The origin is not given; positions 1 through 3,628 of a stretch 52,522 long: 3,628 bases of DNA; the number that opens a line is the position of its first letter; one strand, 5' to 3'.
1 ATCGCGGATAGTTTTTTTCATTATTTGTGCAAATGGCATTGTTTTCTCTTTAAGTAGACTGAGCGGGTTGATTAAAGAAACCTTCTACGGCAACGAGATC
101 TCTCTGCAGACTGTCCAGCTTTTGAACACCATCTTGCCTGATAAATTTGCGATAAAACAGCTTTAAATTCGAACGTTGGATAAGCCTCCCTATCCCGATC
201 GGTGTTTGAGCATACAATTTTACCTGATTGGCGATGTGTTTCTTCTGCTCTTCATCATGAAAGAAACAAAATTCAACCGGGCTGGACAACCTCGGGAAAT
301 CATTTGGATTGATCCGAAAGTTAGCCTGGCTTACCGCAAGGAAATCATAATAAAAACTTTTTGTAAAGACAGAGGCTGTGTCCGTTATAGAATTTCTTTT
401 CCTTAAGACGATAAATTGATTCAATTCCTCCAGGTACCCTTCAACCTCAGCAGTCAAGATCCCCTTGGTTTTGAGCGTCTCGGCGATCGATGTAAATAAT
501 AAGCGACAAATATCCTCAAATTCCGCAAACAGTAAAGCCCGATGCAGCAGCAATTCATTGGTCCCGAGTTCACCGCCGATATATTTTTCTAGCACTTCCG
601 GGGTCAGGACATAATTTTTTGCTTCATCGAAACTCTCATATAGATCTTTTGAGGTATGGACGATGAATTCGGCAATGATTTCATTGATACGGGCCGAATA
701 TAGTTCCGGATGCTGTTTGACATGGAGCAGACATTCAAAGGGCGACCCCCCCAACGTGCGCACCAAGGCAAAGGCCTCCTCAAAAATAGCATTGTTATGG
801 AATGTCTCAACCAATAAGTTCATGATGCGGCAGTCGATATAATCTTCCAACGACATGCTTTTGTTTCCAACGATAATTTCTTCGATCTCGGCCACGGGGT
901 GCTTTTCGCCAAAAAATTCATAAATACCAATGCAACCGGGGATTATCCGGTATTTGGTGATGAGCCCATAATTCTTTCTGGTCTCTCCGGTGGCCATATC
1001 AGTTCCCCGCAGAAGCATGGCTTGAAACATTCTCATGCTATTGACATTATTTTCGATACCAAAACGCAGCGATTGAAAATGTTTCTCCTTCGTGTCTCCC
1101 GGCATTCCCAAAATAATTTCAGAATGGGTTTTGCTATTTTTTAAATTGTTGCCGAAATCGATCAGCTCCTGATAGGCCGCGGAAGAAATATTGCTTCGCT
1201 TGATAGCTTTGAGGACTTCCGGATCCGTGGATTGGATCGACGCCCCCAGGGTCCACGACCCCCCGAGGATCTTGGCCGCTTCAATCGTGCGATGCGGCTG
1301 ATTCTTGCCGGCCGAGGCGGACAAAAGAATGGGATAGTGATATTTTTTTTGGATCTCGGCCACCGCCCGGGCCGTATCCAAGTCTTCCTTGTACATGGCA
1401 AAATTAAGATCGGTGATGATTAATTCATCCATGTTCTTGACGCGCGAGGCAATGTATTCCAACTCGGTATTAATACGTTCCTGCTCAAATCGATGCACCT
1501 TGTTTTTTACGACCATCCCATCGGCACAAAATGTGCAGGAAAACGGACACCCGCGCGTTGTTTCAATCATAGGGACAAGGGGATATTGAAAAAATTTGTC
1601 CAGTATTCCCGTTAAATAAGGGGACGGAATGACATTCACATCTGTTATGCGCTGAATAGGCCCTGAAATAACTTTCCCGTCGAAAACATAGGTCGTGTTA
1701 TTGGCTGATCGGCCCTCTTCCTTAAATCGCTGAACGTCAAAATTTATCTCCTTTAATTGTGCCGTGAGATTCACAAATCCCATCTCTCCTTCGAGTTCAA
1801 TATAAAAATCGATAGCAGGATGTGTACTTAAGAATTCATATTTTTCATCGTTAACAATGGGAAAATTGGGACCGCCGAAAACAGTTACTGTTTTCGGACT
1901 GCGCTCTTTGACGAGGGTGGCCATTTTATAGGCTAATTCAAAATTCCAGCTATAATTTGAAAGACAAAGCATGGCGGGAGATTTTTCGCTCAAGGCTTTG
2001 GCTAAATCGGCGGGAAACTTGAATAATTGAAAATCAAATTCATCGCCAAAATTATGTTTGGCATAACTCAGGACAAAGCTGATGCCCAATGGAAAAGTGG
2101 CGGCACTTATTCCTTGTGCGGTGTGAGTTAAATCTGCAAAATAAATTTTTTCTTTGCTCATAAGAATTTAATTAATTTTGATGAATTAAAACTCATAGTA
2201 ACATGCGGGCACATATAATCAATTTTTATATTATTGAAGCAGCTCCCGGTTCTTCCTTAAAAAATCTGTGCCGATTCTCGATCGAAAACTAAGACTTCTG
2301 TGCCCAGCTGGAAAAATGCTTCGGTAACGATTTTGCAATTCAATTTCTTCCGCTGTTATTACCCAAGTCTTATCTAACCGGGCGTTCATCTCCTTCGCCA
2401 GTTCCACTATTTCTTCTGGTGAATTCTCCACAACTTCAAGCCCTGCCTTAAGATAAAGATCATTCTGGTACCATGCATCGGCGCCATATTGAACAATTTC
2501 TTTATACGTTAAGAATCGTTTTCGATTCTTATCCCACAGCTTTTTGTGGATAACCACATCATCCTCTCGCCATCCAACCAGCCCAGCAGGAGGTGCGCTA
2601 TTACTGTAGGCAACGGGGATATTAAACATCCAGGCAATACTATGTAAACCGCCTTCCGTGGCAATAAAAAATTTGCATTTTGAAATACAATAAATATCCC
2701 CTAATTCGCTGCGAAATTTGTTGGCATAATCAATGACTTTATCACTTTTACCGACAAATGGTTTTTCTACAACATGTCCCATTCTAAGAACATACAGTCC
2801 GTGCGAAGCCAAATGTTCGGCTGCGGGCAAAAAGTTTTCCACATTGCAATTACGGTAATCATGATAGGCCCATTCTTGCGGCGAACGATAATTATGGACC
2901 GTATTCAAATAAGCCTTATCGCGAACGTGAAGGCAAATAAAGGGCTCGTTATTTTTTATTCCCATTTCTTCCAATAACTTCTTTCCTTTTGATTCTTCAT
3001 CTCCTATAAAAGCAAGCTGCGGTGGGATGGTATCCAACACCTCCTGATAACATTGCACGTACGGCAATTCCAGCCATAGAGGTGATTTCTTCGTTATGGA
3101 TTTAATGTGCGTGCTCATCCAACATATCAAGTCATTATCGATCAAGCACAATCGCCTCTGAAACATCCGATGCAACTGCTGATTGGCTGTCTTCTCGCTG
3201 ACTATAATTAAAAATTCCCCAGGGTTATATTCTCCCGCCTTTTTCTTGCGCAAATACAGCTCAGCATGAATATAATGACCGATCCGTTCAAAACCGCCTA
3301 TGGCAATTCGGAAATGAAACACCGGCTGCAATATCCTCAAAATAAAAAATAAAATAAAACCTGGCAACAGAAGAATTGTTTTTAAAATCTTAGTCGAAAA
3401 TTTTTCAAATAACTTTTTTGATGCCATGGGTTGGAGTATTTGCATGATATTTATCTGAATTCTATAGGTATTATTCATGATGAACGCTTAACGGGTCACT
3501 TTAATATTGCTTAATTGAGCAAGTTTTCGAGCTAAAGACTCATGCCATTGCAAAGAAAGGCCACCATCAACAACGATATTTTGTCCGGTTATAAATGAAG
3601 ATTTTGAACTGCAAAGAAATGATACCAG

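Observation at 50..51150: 51-kb regulator-headed, single-strand glycan locus with four sugar-nucleotide pathways but no export or polymerisation genes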

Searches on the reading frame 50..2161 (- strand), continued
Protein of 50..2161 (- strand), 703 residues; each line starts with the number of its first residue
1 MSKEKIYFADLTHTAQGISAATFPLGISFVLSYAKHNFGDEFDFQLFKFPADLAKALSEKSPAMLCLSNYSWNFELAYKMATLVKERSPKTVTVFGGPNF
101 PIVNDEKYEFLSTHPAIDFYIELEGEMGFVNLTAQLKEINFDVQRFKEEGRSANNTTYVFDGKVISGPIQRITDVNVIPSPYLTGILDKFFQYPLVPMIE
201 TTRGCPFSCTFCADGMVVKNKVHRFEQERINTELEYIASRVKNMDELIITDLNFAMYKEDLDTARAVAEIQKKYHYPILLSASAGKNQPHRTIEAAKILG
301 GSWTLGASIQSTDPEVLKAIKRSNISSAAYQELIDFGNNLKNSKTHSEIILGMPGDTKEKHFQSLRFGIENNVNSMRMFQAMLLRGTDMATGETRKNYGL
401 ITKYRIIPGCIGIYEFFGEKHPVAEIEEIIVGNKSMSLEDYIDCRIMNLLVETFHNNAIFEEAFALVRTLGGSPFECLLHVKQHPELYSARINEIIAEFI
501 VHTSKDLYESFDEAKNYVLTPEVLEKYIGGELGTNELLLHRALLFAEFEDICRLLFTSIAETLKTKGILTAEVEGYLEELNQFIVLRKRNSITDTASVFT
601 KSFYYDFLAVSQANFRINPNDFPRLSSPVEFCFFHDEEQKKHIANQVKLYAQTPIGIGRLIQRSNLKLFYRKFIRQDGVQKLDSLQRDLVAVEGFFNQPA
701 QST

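Call 54: search_protein_families(library=ncbifam, proteins=[L001:12123-13916:+, L001:15126-16595:+, L010:5308-7290:+, L001:20187-20954:+, L001:20956-21984:+, L010:3732-4460:+, L010:7316-8464:+, L010:8343-9572:+, L010:11342-12898:+, L001:13897-15129:+], max_evalue=0.0001)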
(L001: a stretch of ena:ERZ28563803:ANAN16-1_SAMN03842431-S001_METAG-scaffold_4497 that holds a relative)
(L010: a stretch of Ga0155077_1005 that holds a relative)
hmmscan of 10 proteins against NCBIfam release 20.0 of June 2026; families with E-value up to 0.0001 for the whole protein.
L001:12123-13916:+ (597 aa): 189 families (the best 25 are shown)
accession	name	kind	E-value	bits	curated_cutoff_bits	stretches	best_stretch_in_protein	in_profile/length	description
NF045513.1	HepA_fam_ABC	equivalog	2.6e-117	392.8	725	1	15-586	33-609/610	heterocyst formation ABC transporter subunit HepA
TIGR02203.1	MsbA_lipidA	equivalog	1.5e-96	324.1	602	1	11-579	9-562/572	lipid A export permease/ATP-binding protein MsbA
TIGR02204.1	MsbA_rel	hypoth_equivalog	6.2e-92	309.1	780.4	1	76-586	58-575/576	ABC transporter, permease/ATP-binding protein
NF010178.0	PRK13657.1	equivalog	8.1e-88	295.3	733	1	115-588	96-572/588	glucan ABC transporter ATP-binding protein/ permease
NF008381.0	PRK11176.1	equivalog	1.8e-84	284.2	867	1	76-579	66-572/582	lipid A ABC transporter ATP-binding protein/permease MsbA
TIGR00958.1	3a01208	subfamily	1.4e-79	268.2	874.6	1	58-574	184-703/711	antigen peptide transporter 2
TIGR01846.1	type_I_sec_HlyB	subfamily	6.3e-77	259.4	725.55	1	75-580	186-686/694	type I secretion system permease/ATPase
TIGR03375.1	type_I_sec_LssB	subfamily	3.8e-76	256.8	693.1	1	157-572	271-689/696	type I secretion system permease/ATPase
TIGR03797.1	NHLM_micro_ABC2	equivalog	5.9e-76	256.4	709.4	1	147-584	249-683/686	NHLP bacteriocin export ABC transporter permease/ATPase subunit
NF052233.1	CphA_assoc_ABC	equivalog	1.2e-75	255.3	880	1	109-582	264-739/766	cyanophycin metabolism-associated ABC transporter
NF050066.1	LPSTprtrPglK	equivalog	1.4e-72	244.9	1000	1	20-560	19-558/558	BC-type lipopolysaccharide transporter PglK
TIGR01192.1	chvA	subfamily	7.1e-71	239.5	585.4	1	147-589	129-573/585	glucan export ABC transporter ATP-binding protein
TIGR03796.1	NHLM_micro_ABC1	equivalog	7e-70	236.1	853.3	1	85-579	204-705/710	NHLP family bacteriocin export ABC transporter peptidase/permease/ATPase subunit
TIGR02857.1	CydD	equivalog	1.6e-69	235.3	435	1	22-557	5-529/529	thiol reductant ABC exporter subunit CydD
TIGR01193.1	bacteriocin_ABC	subfamily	5.7e-65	220.2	523.85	1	77-573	198-697/708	peptide cleavage/export ABC transporter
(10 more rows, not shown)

L001:15126-16595:+ (489 aa): 1 family
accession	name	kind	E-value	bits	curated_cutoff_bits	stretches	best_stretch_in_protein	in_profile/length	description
NF047474.1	GDSL_LA_2486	hypoth_equivalog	1.8e-08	34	300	1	202-482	83-325/326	LA_2486 family SGNH/GDSL-type esterase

L010:5308-7290:+ (660 aa): 1 family
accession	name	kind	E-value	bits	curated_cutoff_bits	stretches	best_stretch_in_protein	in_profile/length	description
TIGR04326.1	O_ant_LIC13510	subfamily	1e-71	242.1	250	1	63-616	19-575/602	TIGR04326 family surface carbohydrate biosynthesis protein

L001:20187-20954:+ (255 aa): 0 families

L001:20956-21984:+ (342 aa): 10 families
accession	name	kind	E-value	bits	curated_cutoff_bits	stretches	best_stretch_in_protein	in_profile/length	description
NF047683.1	TeichurnBiosyTuaG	equivalog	2.6e-12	46.9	400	1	3-141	4-133/252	teichuronic acid biosynthesis protein TuaG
NF050050.1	ProtGlycPglI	equivalog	2.6e-12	46.7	500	1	5-116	2-106/306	GalNAc(5)-diNAcBac-PP-undecaprenol beta-1,3-glucosyltransferase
TIGR03937.1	PgaC_IcaA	equivalog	2.7e-11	43.1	422.3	1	3-128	43-160/407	poly-beta-1,6-N-acetyl-D-glucosamine synthase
NF053739.1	GlytfEpsEBac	equivalog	1.6e-09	37.1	450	1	9-139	5-128/265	glycosyltransferase EpsE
NF007482.0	PRK10073.1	equivalog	2.8e-09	36.4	423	1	3-117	4-109/334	glycosyltransferase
TIGR04440.1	glyco_TIGR04440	domain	3.2e-08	33.6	70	1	8-156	3-146/215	TIGR00180 family glycosyltransferase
NF041394.1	GtaseAglG_Halo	equivalog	5e-08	32.6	440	1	19-193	17-176/304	glucosyl-dolichyl phosphate glucuronosyltransferase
NF038299.1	EPS_HpsN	equivalog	1.3e-07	31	425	1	7-132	3-120/317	hormogonium polysaccharide biosynthesis glycosyltransferase HpsN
TIGR03111.1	glyc2_xrt_Gpos1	hypoth_equivalog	1.4e-06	27.4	363.95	1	3-132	47-170/439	TIGR03111 family XrtG-associated glycosyltransferase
NF041875.1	EPS_EpsD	equivalog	8.2e-06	25.4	370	1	10-107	4-92/325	exopolysaccharide biosynthesis glycosyltransferase EpsD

L010:3732-4460:+ (242 aa): 4 families
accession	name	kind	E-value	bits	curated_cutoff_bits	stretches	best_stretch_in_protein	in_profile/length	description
TIGR03584.1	PseF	equivalog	1.7e-19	70.3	205.7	1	4-163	2-159/222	pseudaminic acid cytidylyltransferase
NF003950.0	PRK05450.1-3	subfamily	1e-07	31.5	234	1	5-136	6-131/248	3-deoxy-manno-octulosonate cytidylyltransferase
NF003952.0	PRK05450.1-5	subfamily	4.5e-06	26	193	1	9-69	10-70/250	3-deoxy-manno-octulosonate cytidylyltransferase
NF009905.0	PRK13368.1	subfamily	1.4e-05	24.6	255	1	8-67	9-68/243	3-deoxy-manno-octulosonate cytidylyltransferase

L010:7316-8464:+ (382 aa): 39 families (the best 25 are shown)
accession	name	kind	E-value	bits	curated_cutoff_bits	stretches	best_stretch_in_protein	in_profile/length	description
TIGR04317.1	W_rSAM_matur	equivalog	1.8e-23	83.2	380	1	111-256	5-144/349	tungsten cofactor oxidoreductase radical SAM maturase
TIGR04311.1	rSAM_Geo_metal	subfamily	5.5e-23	81.7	400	1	108-261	1-151/423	radical SAM/SPASM family putative metalloenzyme maturase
TIGR04321.1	spiroSPASM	subfamily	8e-22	77.6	250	1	103-379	224-502/510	spiro-SPASM protein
NF033640.1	N_Twi_rSAM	subfamily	7.4e-16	58.2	170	2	103-253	104-270/398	twitch domain-containing radical SAM protein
TIGR04545.1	rSAM_ahbD_hemeb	equivalog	4.3e-15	56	500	1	115-250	5-136/339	heme b synthase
TIGR04546.1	rSAM_ahbC_deAc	equivalog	8e-13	47.9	650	1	114-247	43-171/390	12,18-didecarboxysiroheme deacetylase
TIGR04054.1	rSAM_NirJ1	equivalog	3.5e-12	45.6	650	1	110-251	36-172/387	putative heme d1 biosynthesis radical SAM protein NirJ1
TIGR03962.1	mycofact_rSAM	equivalog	8.5e-12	44.9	265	1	111-271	13-164/339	mycofactocin radical SAM maturase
TIGR04051.1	rSAM_NirJ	equivalog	1.9e-11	43.6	515.45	1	119-250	11-137/354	heme d1 biosynthesis radical SAM protein NirJ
NF038283.1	viperin_w_prok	equivalog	2e-11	43.6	180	1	117-254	9-147/281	viperin family antiviral radical SAM protein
NF050035.1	rSAM_WgK_link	exception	2.2e-11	43.4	650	1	108-250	7-145/367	radical SAM/SPASM peptide maturase WgkB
NF045574.1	sacti_mat_StsB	exception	2.4e-11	43.2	625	1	117-250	103-230/466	StsB family radical SAM/SPASM domain sactipeptide maturase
TIGR04133.1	rSAM_w_lipo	hypoth_equivalog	5.4e-11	42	425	1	111-280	25-189/350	TIGR04133 family radical SAM/SPASM protein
TIGR02668.1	moaA_archaeal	equivalog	5.6e-11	42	325.25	1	112-246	12-141/303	GTP 3',8-cyclase MoaA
TIGR02666.1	moaA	equivalog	1e-10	41.1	284.05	1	111-252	11-154/336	GTP 3',8-cyclase MoaA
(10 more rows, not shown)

L010:8343-9572:+ (409 aa): 67 families (the best 25 are shown)
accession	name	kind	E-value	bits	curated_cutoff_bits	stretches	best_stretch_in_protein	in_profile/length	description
TIGR01141.1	hisC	equivalog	9.1e-79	264.9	276.55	1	53-393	8-348/349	histidinol-phosphate transaminase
NF002877.0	PRK03317.1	equivalog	2.6e-52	177.9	409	1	66-398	34-370/374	histidinol-phosphate transaminase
NF003496.0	PRK05166.1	equivalog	2e-50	171.6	540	1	67-395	40-370/373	histidinol-phosphate transaminase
NF006014.0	PRK08153.1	equivalog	1e-44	152.9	510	1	67-397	37-366/370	pyridoxal phosphate-dependent aminotransferase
TIGR01140.1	L_thr_O3P_dcar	equivalog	5.3e-44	150.7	290.55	1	73-392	25-331/331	threonine-phosphate decarboxylase CobD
NF002726.0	PRK02610.1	equivalog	7.3e-41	140.3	391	1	57-398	22-372/374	histidinol-phosphate transaminase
NF002878.0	PRK03321.1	subfamily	1.4e-40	139.1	374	1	45-396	5-350/352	histidinol-phosphate transaminase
NF051461.1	pyoverd_PtaA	equivalog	2.1e-30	105.7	500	1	65-391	36-356/359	pyoverdine biosynthesis transaminase PtaA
NF006580.0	PRK09105.1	subfamily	5.8e-30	104.4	444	1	51-397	34-373/375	pyridoxal phosphate-dependent aminotransferase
NF006225.0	PRK08354.1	equivalog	4.3e-28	98.6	288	1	73-394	22-315/318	putative aminotransferase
NF041364.1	GntC_guanitoxin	equivalog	1.3e-25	90.1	415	1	106-284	45-236/356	guanitoxin biosynthesis PLP-dependent (S)-gamma-hydroxy-L-arginine cyclodehydratase GntC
NF005593.0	PRK07324.1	equivalog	2e-23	83.1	476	1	108-364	72-337/373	aminotransferase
NF005021.0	PRK06425.1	equivalog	8.5e-22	77.7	353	1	91-396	31-332/335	histidinol-phosphate aminotransferase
NF005915.1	PRK07908.1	equivalog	3.3e-21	76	360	1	76-392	25-332/332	Rv2231c family histidinol phosphate aminotransferase CobC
NF041091.1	asp_aminotase_Arch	equivalog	2.5e-20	72.7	550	1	109-347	81-325/376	aspartate aminotransferase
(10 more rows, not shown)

L010:11342-12898:+ (518 aa): 20 families
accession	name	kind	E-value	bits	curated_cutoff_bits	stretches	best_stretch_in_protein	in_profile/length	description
TIGR03471.1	HpnJ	equivalog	1.9e-27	96.3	577.6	1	94-491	68-461/472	hopanoid biosynthesis associated radical SAM protein HpnJ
TIGR04013.1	B12_SAM_MJ_1487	hypoth_equivalog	1.3e-25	90.1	251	2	81-244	30-174/382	TIGR04013 family B12-binding domain/radical SAM domain-containing protein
TIGR04479.1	bcpD_PhpK_rSAM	subfamily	6.2e-24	84.2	600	1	148-397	176-408/504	PhpK family radical SAM P-methyltransferase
NF050148.1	rSAM_ApyD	equivalog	3.5e-18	65.4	750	1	82-394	62-362/645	RiPP biosynthesis radical SAM protein ApyD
TIGR04014.1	B12_SAM_MJ_0865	equivalog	7.1e-18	64.6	360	1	98-241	42-180/434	methyl-coenzyme M reductase glutamine C-methyltransferase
TIGR04072.2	rSAM_ladder_B12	equivalog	3.6e-17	62.1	360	1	112-438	91-391/443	lipid biosynthesis B12-binding/radical SAM protein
TIGR02026.1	BchE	equivalog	1.9e-16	60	481.35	1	84-418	53-385/497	magnesium-protoporphyrin IX monomethyl ester anaerobic oxidative cyclase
TIGR03975.1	rSAM_ocin_1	subfamily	8.4e-15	54.3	281.85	1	82-386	116-418/606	RiPP maturation radical SAM C-methyltransferase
TIGR04295.1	B12_rSAM_oligo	hypoth_equivalog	1.1e-14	54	400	1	110-378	90-342/422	TIGR04295 family B12-binding domain-containing radical SAM protein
TIGR04385.1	B12_rSAM_cofa1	equivalog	9.5e-14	51.4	450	1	106-391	85-357/438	B12 lower ligand biosynthesis radical SAM protein BzaD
NF038361.1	rSAM_Sden_1168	equivalog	2e-13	49.8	575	1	140-387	195-440/560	Sden_1168 family B12-binding radical SAM P-methyltransferase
NF033070.1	rSAM_AprD4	equivalog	1.3e-11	44.1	500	1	193-427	169-397/456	AprD4 family radical SAM diol-dehydratase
NF033712.0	B12_rSAM_KedN5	subfamily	1.7e-09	36.5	700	1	121-237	91-211/624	KedN5 family methylcobalamin-dependent radical SAM C-methyltransferase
TIGR04190.1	B12_SAM_Ta0216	equivalog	5.8e-09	35.1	500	1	112-399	101-395/554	TIGR04190 family B12-binding domain/radical SAM domain protein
TIGR04367.1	HpnR_B12_rSAM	equivalog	1.7e-08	33.5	650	1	84-378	50-333/490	hopanoid C-3 methylase HpnR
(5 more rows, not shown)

L001:13897-15129:+ (410 aa): 1 family
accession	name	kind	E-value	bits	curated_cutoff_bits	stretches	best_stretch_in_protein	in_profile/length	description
TIGR01983.1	UbiG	equivalog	2.9e-05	23.5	102.95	1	98-194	52-151/228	bifunctional 2-polyprenyl-6-hydroxyphenol methylase/3-demethylubiquinol 3-O-methyltransferase UbiG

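Call 86: search_protein_families(library=ncbifam, proteins=[window:50-2161:-], max_evalue=0.000001)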
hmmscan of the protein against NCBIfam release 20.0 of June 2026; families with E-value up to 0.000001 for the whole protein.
window:50-2161:- (703 aa): 11 families
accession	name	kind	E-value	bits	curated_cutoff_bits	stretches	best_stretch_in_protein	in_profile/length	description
NF033712.0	B12_rSAM_KedN5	subfamily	2.1e-48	165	700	1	54-402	54-398/624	KedN5 family methylcobalamin-dependent radical SAM C-methyltransferase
NF038361.1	rSAM_Sden_1168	equivalog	9e-20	70.7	575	1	69-390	149-470/560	Sden_1168 family B12-binding radical SAM P-methyltransferase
TIGR03471.1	HpnJ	equivalog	7.9e-18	64.6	577.6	1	73-391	80-385/472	hopanoid biosynthesis associated radical SAM protein HpnJ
TIGR02026.1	BchE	equivalog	7.4e-13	48.2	481.35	1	52-251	54-247/497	magnesium-protoporphyrin IX monomethyl ester anaerobic oxidative cyclase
TIGR04367.1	HpnR_B12_rSAM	equivalog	1.7e-10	40.1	650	1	24-275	22-263/490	hopanoid C-3 methylase HpnR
TIGR01579.1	MiaB-like-C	equivalog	2e-10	40.5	357.05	1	199-380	143-327/416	tRNA (N(6)-L-threonylcarbamoyladenosine(37)-C(2))-methylthiotransferase MtaB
TIGR00089.1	TIGR00089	subfamily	7.4e-10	38.2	251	1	198-380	142-327/429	MiaB/RimO family radical SAM methylthiotransferase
TIGR04013.1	B12_SAM_MJ_1487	hypoth_equivalog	7.9e-10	38.1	251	0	61-230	42-185/382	TIGR04013 family B12-binding domain/radical SAM domain-containing protein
NF050148.1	rSAM_ApyD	equivalog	1.9e-09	36.5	750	1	53-252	66-255/645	RiPP biosynthesis radical SAM protein ApyD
TIGR04072.2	rSAM_ladder_B12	equivalog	1e-08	34.3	360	1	69-255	78-238/443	lipid biosynthesis B12-binding/radical SAM protein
TIGR03975.1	rSAM_ocin_1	subfamily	1.4e-08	33.8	281.85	1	78-252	145-319/606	RiPP maturation radical SAM C-methyltransferase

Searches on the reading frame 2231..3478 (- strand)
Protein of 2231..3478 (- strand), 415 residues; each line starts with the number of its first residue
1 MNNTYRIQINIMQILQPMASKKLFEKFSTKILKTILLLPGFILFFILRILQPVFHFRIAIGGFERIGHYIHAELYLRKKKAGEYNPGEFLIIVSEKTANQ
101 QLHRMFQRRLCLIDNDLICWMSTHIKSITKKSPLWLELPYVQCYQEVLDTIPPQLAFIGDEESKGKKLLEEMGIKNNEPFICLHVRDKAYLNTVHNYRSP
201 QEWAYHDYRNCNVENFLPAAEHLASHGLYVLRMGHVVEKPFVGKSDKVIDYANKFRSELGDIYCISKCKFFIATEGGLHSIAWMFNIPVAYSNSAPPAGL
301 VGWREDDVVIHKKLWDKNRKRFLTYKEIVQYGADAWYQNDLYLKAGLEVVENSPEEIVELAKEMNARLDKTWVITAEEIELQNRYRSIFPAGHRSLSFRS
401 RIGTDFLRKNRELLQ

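Call 4: search_protein_families(library=pfam, proteins=[window:2231-3478:-], max_evalue=0.001)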
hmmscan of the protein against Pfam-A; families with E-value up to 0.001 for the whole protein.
window:2231-3478:- (415 aa): 0 families

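Call 17: search_protein_families(library=ncbifam, proteins=[window:2231-3478:-], max_evalue=0.01)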
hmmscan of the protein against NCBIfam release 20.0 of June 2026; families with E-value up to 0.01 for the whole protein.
window:2231-3478:- (415 aa): 1 family
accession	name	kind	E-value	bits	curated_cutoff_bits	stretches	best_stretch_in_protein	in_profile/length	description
TIGR04372.1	glycosyl_04372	domain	7.9e-62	208.4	45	1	179-389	2-207/207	TIGR04372 family glycosyltransferase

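Call 22: search_solved_structures(query=window:2231-3478:-, max_evalue=1)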
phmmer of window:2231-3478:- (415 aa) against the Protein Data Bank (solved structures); distinct sequences matched with E-value up to 1: 3.
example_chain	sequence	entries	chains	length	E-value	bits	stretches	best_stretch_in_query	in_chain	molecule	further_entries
7cun_A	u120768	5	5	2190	0.29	13.4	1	98-157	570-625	Integrator complex subunit 1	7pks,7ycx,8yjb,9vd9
8rbx_a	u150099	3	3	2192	0.29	13.4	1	98-157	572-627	Integrator complex subunit 1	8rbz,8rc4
3fdi_A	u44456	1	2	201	0.88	11.8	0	142-204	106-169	uncharacterized protein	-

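Call 49: search_protein_families(library=pfam, proteins=[window:2231-3478:-], max_evalue=5)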
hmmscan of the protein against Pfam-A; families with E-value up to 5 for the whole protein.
window:2231-3478:- (415 aa): 0 families
